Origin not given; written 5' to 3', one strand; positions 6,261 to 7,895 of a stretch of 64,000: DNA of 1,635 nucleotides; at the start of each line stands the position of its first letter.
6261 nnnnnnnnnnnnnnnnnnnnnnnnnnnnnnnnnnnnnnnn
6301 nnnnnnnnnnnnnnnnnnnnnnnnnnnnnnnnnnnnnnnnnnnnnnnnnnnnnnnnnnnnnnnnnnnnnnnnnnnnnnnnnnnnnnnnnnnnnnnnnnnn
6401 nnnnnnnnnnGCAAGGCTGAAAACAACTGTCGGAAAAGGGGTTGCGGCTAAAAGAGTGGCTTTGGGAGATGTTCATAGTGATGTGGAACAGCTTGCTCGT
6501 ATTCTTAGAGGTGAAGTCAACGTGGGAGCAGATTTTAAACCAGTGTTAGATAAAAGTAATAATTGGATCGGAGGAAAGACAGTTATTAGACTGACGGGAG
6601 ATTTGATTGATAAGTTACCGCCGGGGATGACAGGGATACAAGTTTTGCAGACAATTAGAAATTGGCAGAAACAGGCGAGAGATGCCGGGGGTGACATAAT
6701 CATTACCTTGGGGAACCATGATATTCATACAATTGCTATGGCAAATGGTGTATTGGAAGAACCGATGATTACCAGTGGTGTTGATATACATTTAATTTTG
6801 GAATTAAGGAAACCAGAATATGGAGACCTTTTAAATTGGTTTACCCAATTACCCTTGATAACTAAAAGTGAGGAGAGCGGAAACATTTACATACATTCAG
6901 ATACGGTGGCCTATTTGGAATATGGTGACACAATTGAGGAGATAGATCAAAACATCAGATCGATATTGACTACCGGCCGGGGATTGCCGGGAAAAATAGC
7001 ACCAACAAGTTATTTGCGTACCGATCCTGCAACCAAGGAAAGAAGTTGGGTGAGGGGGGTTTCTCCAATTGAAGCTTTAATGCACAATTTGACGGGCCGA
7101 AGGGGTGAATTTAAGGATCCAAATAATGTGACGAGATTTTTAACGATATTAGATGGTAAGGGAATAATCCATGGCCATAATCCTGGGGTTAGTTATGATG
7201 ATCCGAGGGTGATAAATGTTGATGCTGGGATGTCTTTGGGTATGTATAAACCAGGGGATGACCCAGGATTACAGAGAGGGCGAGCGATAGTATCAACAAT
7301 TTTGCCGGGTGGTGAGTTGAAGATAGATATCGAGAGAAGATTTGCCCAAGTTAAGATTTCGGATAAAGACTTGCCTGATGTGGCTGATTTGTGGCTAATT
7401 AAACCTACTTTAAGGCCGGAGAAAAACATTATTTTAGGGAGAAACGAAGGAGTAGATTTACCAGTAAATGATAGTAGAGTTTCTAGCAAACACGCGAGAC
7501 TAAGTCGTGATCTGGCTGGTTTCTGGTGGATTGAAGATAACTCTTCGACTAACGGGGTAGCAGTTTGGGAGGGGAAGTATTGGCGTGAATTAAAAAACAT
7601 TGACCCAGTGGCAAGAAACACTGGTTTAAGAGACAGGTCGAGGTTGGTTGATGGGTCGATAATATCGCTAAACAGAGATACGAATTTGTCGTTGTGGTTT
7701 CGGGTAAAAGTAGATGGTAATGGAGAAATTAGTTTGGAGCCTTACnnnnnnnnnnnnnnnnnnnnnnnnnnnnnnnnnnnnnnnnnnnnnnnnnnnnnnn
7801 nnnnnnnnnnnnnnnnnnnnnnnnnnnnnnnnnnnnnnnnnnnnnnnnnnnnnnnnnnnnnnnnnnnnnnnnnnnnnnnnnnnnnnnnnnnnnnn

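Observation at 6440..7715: Metallophosphatase directly followed by an FHA domain inside the giant ORF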

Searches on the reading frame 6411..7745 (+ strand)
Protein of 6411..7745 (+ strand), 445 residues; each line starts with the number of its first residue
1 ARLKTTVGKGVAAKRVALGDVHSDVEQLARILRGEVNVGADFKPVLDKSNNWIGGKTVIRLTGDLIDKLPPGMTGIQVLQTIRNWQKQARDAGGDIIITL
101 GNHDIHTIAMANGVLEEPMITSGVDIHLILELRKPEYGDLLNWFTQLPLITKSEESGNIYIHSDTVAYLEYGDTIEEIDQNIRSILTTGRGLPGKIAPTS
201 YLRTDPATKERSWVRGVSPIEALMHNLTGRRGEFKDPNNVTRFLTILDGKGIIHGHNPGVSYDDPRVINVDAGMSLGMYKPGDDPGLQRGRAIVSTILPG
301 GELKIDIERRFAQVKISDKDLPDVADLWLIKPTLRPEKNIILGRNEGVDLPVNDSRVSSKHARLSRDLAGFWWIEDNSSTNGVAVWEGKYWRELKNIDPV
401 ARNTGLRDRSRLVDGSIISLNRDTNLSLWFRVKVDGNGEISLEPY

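Call 15: find_homologous_proteins(query=window:6411-7745:+, max_evalue=0.001)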
Query window:6411-7745:+ (445 aa): 1 proteins with E <= 0.001 among 7022 candidates.
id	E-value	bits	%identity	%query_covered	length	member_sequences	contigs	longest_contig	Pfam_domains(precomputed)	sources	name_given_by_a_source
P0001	2.3e-6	45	39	20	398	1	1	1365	PF00149.34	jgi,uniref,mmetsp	uniref:Calcineurin-like phosphoesterase domain-containing protein n=1 Tax=Hanusia phi TaxID=3032 Rep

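Call 16: find_related_loci(query=window:6411-7745:+, collection=genome_contigs, flank=10000)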
Query window:6411-7745:+ (445 aa) in genome_contigs; peptide patterns used: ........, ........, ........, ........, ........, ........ (x = any residue, [..] = any of these).
48 stretches matched a pattern, but none encodes a relative of the query by tblastn (E <= 1e-3).

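Call 17: find_related_loci(query=window:6411-7745:+, collection=metagenome_contigs, flank=10000)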
Query window:6411-7745:+ (445 aa) in metagenome_contigs; peptide patterns used: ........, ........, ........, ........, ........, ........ (x = any residue, [..] = any of these).
90 stretches matched a pattern; 3 encode a relative of the query (tblastn E <= 1e-3); 3 distinct loci.
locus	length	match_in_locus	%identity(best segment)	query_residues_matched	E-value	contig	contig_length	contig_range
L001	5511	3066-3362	30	16-108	1e-8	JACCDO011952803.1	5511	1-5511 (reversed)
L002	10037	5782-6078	29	16-108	4e-8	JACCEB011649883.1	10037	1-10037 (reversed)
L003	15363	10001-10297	29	16-108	4e-8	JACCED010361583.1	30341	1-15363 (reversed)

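Call 27: search_protein_representatives(protein=window:6411-7745:+)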
Query: 445 residues. Proteins with E-value up to 0.001 (for the whole library): 892; up to 1e-10: 18; up to 1e-30: 1. The best 150 are listed.
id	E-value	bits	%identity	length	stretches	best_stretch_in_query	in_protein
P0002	2.2e-41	158.7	42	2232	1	2-278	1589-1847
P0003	7.4e-27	110.8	37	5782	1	10-282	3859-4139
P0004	1.7e-23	99.7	39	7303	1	14-281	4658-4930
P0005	4.0e-23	98.5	41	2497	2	15-188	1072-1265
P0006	1.0e-22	97.1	36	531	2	5-189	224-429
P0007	1.3e-21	93.5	36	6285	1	7-309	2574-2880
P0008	4.6e-20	88.4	38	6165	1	14-293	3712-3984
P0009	1.4e-19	86.9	32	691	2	14-185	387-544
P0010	2.8e-18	82.5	32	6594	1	15-302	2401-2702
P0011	1.3e-15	73.7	36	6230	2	138-302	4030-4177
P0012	2.4e-14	69.5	33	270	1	14-260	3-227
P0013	2.4e-14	69.5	34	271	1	17-278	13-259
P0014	1.5e-13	67.0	36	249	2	17-191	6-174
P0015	4.5e-13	65.4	30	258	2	17-185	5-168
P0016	6.4e-13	64.9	35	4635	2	120-278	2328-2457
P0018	8.1e-12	61.2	33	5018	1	14-286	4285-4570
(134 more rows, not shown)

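Call 42: search_protein_families(library=ncbifam, proteins=[window:6411-7745:+, P0012, P0013, P0015], max_evalue=0.01)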
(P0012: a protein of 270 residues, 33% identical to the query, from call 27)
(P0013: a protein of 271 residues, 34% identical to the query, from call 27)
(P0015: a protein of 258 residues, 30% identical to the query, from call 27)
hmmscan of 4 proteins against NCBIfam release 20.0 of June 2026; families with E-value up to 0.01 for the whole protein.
window:6411-7745:+ (445 aa): 4 families
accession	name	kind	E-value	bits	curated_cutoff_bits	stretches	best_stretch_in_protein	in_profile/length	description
NF049868.1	FhaB_Rv0019c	equivalog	2.5e-10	40.6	125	1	337-385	85-132/158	FHA domain-containing protein FhaB/FipA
NF001204.0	PRK00166.1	equivalog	2.4e-08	33.6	176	1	56-170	29-128/276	symmetrical bis(5'-nucleosyl)-tetraphosphatase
TIGR00668.1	apaH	equivalog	0.00011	21.7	222.85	1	51-164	24-122/279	bis(5'-nucleosyl)-tetraphosphatase (symmetrical) ApaH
NF052573.1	HisKinEspAMyxo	equivalog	0.0003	19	1400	1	339-384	47-92/755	serine histidine kinase EspA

P0012 (270 aa): 5 families
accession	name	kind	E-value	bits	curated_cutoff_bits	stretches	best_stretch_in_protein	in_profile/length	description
NF001204.0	PRK00166.1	equivalog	1.1e-08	34.7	176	1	4-137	3-110/276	symmetrical bis(5'-nucleosyl)-tetraphosphatase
NF010148.0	PRK13625.1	equivalog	5.5e-07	29.4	340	1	5-70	4-69/245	bis(5'-nucleosyl)-tetraphosphatase PrpE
TIGR04075.1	bacter_Pnkp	equivalog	1e-05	23.9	750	1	6-89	184-268/851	polynucleotide kinase-phosphatase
TIGR00668.1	apaH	equivalog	0.0025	17.3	222.85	1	4-91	3-75/279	bis(5'-nucleosyl)-tetraphosphatase (symmetrical) ApaH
NF008516.0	PRK11439.1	equivalog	0.0073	16.3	326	0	3-63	18-70/218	protein-serine/threonine phosphatase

P0013 (271 aa): 6 families
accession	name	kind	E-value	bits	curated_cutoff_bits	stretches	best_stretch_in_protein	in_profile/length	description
NF001204.0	PRK00166.1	equivalog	7.1e-14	51.7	176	1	11-98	3-76/276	symmetrical bis(5'-nucleosyl)-tetraphosphatase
TIGR04075.1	bacter_Pnkp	equivalog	2e-10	39.5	750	1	5-93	176-266/851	polynucleotide kinase-phosphatase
NF010148.0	PRK13625.1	equivalog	2.4e-10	40.3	340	1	13-77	5-70/245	bis(5'-nucleosyl)-tetraphosphatase PrpE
TIGR00668.1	apaH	equivalog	3.6e-08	33.2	222.85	1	12-97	4-75/279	bis(5'-nucleosyl)-tetraphosphatase (symmetrical) ApaH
NF008516.0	PRK11439.1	equivalog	5.8e-05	23.2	326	1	10-119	18-113/218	protein-serine/threonine phosphatase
NF007425.0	PRK09968.1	equivalog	0.0075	16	332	0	11-68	17-67/218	protein-serine/threonine phosphatase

P0015 (258 aa): 5 families
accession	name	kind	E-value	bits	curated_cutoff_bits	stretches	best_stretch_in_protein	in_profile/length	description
NF001204.0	PRK00166.1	equivalog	9.7e-17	61.1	176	1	1-146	1-121/276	symmetrical bis(5'-nucleosyl)-tetraphosphatase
TIGR00668.1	apaH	equivalog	5.9e-10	39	222.85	1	2-148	2-123/279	bis(5'-nucleosyl)-tetraphosphatase (symmetrical) ApaH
TIGR04075.1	bacter_Pnkp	equivalog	2.8e-08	32.4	750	1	5-89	184-270/851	polynucleotide kinase-phosphatase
NF010148.0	PRK13625.1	equivalog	4.8e-08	32.8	340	1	5-66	5-67/245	bis(5'-nucleosyl)-tetraphosphatase PrpE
NF008516.0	PRK11439.1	equivalog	0.00018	21.6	326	1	4-61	20-70/218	protein-serine/threonine phosphatase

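Call 55: list_cluster_members(proteins=[P0002, P0003, P0004, P0005, P0007, P0008, P0010, P0011, P0016, P0018])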
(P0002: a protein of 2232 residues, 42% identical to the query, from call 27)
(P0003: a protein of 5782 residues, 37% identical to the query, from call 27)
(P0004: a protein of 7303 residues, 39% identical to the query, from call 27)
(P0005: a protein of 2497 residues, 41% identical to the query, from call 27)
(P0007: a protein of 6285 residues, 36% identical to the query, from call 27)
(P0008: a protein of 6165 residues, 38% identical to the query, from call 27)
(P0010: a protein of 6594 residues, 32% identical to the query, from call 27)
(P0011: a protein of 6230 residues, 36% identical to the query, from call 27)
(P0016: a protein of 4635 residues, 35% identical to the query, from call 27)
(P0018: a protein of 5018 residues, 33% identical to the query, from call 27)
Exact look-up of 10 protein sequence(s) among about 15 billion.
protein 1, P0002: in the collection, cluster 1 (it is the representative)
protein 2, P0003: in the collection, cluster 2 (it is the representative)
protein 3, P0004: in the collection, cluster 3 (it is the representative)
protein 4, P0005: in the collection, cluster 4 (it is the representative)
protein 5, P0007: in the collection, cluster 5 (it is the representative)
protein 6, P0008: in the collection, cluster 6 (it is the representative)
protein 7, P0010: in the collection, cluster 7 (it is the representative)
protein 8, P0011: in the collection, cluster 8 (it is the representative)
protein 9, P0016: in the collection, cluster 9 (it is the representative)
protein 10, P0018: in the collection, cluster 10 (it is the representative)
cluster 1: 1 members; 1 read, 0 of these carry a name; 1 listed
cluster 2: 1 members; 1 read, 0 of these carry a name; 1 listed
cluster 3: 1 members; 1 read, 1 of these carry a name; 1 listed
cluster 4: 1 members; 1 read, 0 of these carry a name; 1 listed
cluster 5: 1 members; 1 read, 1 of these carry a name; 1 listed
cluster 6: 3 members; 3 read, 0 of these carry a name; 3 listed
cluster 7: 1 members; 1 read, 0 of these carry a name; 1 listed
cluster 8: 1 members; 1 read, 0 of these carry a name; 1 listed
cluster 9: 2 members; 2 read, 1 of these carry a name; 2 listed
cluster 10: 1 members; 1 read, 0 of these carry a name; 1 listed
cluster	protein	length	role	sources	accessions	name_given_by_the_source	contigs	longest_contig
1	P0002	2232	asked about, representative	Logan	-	-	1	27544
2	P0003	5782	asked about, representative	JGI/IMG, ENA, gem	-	-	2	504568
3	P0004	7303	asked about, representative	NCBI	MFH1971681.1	MAG: hypothetical protein ABIJ05_04850, partial [Patescibacteria group bacterium]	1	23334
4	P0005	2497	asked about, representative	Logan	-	-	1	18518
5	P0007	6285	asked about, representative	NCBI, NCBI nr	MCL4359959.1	zinc-dependent peptidase [Patescibacteria group bacterium]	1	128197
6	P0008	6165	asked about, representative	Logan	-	-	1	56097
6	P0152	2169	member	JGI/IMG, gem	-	-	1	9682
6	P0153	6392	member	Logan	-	-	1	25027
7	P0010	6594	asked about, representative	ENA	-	-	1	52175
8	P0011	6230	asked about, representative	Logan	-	-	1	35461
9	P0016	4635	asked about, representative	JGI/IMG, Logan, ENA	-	-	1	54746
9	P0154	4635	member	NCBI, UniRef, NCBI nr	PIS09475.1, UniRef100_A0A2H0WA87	hypothetical protein COT75_01240 [Candidatus Beckwithbacteria bacterium ... | Hint domain-containing protein n=1 Tax=Candidatus Beckwithbacteria bacterium ... | MAG: hypothetical protein COT75_01240 [Candidatus Beckwithbacteria bacterium ...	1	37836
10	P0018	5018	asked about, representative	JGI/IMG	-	-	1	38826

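Call 72: search_protein_families(library=pfam, proteins=[P0016, P0002, P0005], max_evalue=0.01)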
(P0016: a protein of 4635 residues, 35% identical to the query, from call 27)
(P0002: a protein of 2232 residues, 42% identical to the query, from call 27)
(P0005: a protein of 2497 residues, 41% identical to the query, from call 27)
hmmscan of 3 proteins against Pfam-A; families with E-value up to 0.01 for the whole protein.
P0016 (4635 aa): 4 families
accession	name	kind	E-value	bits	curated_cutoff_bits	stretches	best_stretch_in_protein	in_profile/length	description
PF07591.16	PT-HINT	-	4.6e-08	33.9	27.7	1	189-325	2-136/137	Pretoxin HINT domain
PF02518.31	HATPase_c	-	2.8e-06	28.2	26.4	0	3877-3932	10-56/111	Histidine kinase-, DNA gyrase B-, and HSP90-like ATPase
PF13589.12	HATPase_c_3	-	0.0001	22.8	25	0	2995-3057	33-98/137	Histidine kinase-, DNA gyrase B-, and HSP90-like ATPase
PF14890.11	Intein_splicing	-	0.00055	20.2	35.8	0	195-325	78-155/155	Intein splicing domain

P0002 (2232 aa): 1 family
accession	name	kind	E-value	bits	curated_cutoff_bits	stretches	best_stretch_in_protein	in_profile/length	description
PF00149.33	Metallophos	-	1.5e-06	29.2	21.5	1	1604-1826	5-188/191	Calcineurin-like phosphoesterase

P0005 (2497 aa): 3 families
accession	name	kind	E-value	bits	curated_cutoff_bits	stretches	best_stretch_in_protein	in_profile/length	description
PF22790.2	YkoP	-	2.1e-10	40.5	27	1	1909-2029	34-153/183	YkoP domain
PF00149.33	Metallophos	-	5.1e-07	30.7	21.5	1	1073-1207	4-72/191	Calcineurin-like phosphoesterase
PF17210.9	SdrD_B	-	0.0091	16.6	29.7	0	2276-2311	7-40/112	SdrD B-like domain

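Call 79: find_encoding_contigs(protein=P0002, flank=10000, max_places=3)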
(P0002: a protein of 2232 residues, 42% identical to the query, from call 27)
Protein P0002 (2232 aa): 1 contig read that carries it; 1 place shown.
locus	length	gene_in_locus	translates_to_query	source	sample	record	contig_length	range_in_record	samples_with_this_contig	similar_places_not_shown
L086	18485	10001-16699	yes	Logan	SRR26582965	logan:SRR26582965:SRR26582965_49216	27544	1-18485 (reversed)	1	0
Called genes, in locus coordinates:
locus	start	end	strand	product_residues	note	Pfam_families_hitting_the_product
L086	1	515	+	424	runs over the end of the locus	PF00675:Peptidase_M16, PF05193:Peptidase_M16_C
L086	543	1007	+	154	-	PF00334:NDK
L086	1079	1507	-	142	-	PF00293:NUDIX, PF14815:NUDIX_4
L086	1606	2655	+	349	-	PF00478:IMPDH, PF00977:His_biosynth (faint), PF03060:NMO, PF01070:FMN_dh (weak), PF01180:DHO_dh (faint)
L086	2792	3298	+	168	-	-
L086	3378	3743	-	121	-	PF11645:PDDEXK_5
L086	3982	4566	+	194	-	-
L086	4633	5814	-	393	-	PF08308:PEGA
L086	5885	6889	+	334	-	PF00022:Actin (weak), PF06723:MreB_Mbl, PF00012:HSP70 (weak), PF14450:FtsA (weak)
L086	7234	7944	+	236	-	PF03808:Glyco_tran_WecG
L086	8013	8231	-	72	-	PF12728:HTH_17, PF13411:MerR_1, PF00376:MerR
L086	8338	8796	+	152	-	PF00293:NUDIX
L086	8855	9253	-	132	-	PF16320:Ribosomal_L12_N, PF00542:Ribosomal_L12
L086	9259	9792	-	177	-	PF00466:Ribosomal_L10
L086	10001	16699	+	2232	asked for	PF00149:Metallophos (weak)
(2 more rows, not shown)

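Call 89: find_related_loci(query=window:6411-7745:+, collection=viral_contigs, flank=6000)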
Query window:6411-7745:+ (445 aa) in viral_contigs; peptide patterns used: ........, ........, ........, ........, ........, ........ (x = any residue, [..] = any of these).
10 stretches matched a pattern, but none encodes a relative of the query by tblastn (E <= 1e-3).
